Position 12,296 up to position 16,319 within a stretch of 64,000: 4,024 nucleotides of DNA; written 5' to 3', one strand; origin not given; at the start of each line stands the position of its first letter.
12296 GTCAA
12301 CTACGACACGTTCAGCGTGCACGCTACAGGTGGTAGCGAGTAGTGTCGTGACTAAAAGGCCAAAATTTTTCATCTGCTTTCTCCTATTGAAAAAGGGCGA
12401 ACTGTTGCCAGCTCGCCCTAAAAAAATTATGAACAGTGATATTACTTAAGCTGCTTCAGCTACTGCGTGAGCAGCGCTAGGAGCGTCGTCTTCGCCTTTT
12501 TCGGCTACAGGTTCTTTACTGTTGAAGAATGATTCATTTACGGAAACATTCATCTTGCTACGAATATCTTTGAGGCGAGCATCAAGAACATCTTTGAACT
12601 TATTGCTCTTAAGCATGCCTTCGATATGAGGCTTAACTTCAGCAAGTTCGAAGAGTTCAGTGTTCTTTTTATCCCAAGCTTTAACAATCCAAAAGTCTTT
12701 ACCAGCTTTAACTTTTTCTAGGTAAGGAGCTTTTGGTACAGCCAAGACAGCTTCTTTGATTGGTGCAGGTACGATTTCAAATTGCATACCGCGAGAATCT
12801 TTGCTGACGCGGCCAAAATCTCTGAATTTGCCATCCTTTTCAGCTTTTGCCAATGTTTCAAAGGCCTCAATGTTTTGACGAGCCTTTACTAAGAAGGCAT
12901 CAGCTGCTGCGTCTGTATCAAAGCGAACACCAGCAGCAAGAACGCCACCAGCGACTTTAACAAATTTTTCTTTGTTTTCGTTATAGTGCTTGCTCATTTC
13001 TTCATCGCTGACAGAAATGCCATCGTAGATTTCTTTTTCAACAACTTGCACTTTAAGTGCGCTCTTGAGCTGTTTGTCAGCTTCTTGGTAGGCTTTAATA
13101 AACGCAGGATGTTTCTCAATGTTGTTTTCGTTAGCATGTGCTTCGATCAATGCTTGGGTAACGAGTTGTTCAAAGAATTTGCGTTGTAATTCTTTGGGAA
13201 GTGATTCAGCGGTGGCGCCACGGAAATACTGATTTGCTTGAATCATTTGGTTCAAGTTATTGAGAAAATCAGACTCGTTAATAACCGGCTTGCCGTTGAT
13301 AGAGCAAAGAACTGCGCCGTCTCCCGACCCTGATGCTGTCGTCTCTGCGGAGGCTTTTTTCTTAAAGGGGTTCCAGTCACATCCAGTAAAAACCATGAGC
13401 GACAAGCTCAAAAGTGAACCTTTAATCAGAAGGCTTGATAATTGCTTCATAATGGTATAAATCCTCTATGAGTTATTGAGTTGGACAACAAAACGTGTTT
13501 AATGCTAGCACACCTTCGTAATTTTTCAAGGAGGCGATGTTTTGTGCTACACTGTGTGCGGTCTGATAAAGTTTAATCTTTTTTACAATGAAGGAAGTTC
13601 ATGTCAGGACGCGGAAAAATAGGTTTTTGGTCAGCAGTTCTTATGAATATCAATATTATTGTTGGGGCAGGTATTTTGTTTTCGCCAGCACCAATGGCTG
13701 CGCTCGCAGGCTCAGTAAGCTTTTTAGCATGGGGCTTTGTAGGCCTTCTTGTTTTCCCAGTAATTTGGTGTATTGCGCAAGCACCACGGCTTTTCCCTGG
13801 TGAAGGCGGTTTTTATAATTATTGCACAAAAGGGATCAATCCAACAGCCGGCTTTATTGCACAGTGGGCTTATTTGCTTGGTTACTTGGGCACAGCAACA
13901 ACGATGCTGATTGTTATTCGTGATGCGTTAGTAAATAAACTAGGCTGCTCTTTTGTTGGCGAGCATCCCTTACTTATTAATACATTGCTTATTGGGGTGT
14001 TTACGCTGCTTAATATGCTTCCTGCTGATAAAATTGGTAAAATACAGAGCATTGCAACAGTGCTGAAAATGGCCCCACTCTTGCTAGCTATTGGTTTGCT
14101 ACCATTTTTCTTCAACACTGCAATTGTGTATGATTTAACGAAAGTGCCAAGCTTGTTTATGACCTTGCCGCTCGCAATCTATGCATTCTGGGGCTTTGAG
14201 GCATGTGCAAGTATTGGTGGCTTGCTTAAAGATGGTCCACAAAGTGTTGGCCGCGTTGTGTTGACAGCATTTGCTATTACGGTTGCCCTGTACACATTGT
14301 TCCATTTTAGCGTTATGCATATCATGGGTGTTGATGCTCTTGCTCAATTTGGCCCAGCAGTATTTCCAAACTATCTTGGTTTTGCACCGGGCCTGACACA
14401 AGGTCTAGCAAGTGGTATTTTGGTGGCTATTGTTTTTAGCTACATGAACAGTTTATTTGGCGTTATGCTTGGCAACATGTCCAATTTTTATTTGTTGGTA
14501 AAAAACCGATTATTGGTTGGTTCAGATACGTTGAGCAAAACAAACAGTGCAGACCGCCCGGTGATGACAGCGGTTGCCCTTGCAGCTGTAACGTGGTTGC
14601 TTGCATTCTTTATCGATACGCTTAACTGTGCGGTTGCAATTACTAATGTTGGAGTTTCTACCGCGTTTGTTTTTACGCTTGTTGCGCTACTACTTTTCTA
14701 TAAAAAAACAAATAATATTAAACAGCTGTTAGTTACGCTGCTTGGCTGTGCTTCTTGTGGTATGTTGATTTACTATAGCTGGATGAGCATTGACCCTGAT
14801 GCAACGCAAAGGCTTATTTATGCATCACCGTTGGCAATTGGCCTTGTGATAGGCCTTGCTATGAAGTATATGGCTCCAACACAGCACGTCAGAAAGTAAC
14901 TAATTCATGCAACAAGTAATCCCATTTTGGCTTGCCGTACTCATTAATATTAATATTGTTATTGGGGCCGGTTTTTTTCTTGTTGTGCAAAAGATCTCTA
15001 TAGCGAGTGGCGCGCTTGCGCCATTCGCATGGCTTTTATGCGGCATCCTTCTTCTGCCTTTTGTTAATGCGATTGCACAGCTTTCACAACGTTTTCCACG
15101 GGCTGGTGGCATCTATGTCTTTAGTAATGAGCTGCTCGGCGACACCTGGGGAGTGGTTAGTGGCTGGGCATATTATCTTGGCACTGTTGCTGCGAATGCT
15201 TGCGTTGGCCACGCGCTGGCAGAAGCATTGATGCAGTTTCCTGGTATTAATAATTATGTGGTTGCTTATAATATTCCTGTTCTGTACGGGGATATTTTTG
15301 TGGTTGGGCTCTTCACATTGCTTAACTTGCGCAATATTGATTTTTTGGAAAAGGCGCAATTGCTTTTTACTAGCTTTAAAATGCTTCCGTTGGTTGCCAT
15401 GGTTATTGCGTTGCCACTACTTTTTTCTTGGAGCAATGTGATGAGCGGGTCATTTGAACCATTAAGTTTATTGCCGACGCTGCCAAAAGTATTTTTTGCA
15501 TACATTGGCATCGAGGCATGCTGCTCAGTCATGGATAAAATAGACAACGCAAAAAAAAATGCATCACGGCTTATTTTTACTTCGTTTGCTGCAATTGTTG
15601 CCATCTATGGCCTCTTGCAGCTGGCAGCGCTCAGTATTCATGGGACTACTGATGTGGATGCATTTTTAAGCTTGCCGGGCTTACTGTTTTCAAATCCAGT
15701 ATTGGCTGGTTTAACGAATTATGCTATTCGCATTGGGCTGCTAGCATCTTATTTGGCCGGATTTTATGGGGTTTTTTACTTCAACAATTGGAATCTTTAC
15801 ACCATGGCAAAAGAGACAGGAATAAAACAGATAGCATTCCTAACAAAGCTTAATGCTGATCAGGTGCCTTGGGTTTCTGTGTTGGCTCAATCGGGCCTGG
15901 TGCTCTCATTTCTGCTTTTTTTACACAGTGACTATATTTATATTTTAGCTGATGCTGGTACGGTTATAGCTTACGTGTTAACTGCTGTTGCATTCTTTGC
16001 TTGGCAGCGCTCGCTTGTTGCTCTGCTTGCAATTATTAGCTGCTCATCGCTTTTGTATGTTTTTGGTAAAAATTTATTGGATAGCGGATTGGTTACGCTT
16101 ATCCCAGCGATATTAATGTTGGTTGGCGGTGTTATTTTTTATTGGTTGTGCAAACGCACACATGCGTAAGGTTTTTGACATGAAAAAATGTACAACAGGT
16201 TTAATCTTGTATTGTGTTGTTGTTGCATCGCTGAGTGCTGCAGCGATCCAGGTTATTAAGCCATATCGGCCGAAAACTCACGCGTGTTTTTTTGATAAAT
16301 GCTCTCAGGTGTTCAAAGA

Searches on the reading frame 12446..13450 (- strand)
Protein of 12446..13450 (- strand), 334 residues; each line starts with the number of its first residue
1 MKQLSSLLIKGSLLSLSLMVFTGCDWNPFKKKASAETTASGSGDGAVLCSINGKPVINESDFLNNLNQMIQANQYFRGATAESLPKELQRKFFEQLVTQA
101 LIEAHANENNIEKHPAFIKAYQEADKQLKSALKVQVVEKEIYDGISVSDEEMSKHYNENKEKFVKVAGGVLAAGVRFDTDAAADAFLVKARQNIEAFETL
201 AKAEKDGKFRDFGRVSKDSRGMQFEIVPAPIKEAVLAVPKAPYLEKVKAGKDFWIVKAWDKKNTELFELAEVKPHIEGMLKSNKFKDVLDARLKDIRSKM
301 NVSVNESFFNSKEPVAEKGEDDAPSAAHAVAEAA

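Call 49: search_protein_families(library=pfam, proteins=[window:12446-13450:-], max_evalue=0.00001)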
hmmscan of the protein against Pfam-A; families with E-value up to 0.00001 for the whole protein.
window:12446-13450:- (334 aa): 1 family
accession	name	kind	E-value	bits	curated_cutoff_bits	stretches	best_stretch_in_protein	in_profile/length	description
PF13145.12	Rotamase_2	-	2.4e-09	38.5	27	1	147-274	1-121/121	PPIC-type PPIASE domain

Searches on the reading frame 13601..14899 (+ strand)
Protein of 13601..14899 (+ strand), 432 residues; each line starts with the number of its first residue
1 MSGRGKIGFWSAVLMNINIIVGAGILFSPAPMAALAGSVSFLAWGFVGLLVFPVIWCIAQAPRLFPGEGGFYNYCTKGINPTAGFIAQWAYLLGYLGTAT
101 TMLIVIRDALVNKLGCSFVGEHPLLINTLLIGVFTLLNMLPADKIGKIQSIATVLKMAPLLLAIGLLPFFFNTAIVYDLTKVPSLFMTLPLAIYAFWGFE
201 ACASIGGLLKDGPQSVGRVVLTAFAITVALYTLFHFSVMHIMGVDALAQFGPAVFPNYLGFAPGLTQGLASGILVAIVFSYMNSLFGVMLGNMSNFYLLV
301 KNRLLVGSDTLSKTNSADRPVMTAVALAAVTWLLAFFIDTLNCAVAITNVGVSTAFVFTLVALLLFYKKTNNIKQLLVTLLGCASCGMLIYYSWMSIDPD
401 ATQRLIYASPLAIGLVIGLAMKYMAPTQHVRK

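Call 49: search_protein_families(library=pfam, proteins=[window:13601-14899:+], max_evalue=0.00001)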
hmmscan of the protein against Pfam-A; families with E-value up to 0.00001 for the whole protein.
window:13601-14899:+ (432 aa): 2 families
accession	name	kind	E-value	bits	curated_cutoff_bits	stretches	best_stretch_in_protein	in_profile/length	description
PF13520.12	AA_permease_2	-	1.6e-34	120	27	1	7-414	1-425/427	Amino acid permease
PF00324.27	AA_permease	-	2.1e-13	50.2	24.6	1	13-389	3-403/470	Amino acid permease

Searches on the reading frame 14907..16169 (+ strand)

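Call 49: search_protein_families(library=pfam, proteins=[window:14907-16169:+], max_evalue=0.00001)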
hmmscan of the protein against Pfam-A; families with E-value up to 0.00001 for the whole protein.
window:14907-16169:+ (420 aa): 2 families
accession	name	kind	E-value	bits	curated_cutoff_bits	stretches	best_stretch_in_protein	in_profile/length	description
PF13520.12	AA_permease_2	-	2.9e-26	92.8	27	1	7-366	3-363/427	Amino acid permease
PF00324.27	AA_permease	-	1.1e-20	74.3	24.6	1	11-372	3-377/470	Amino acid permease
